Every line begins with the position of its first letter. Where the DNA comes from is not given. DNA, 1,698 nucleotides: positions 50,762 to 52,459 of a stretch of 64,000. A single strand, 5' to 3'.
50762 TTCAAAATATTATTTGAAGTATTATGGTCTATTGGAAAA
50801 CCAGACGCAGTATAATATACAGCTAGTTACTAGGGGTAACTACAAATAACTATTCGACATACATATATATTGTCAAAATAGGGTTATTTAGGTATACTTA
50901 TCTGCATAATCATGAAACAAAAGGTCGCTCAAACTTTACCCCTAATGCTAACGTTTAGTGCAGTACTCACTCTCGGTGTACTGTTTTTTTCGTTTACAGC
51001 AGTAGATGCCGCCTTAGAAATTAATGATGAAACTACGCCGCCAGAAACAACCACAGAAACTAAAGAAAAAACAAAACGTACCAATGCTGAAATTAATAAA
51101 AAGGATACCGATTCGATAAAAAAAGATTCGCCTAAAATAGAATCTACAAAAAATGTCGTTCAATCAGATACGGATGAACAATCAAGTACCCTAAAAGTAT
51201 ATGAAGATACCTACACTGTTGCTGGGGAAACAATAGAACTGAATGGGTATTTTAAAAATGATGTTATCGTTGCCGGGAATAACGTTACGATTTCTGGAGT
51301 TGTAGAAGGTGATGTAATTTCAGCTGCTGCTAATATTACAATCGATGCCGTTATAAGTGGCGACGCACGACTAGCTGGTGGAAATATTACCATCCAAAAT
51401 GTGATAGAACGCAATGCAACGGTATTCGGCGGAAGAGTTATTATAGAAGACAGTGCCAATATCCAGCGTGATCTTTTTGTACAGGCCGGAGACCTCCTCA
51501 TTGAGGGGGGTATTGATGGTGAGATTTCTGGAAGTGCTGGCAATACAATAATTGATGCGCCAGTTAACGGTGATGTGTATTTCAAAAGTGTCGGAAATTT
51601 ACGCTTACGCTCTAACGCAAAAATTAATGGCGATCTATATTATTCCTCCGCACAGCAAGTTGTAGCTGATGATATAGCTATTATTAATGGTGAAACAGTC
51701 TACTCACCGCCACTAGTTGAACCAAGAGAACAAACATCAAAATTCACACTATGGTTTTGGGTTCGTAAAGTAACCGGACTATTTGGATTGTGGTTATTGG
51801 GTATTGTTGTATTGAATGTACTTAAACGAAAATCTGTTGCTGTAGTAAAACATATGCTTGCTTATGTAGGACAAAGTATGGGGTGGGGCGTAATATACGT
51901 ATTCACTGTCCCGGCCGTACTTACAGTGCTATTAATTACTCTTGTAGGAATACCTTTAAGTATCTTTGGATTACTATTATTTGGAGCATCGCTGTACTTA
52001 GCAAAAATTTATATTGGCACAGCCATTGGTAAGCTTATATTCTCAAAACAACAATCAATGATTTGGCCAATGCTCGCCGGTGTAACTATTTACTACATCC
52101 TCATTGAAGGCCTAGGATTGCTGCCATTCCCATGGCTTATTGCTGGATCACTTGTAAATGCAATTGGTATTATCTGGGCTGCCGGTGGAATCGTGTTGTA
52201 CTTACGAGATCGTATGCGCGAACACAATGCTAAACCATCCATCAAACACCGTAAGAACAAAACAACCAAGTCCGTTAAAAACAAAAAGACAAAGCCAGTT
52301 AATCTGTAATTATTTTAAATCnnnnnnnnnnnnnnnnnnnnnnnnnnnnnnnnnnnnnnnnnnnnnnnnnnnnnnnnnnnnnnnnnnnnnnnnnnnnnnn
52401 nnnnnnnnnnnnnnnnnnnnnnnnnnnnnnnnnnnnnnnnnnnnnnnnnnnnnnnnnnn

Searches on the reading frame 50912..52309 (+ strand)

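Call 25: search_protein_families(library=ncbifam, proteins=[window:50912-52309:+], max_evalue=0.01)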
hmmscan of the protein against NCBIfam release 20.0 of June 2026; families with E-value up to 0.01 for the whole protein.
window:50912-52309:+ (465 aa): 0 families

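Call 47: search_protein_families(library=pfam, proteins=[window:50912-52309:+], max_evalue=0.01)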
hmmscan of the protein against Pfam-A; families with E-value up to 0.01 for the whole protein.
window:50912-52309:+ (465 aa): 1 family
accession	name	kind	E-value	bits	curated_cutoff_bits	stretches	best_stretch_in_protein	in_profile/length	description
PF04519.19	Bactofilin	-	4.3e-06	27.3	27.9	1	144-240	5-95/98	Polymer-forming cytoskeletal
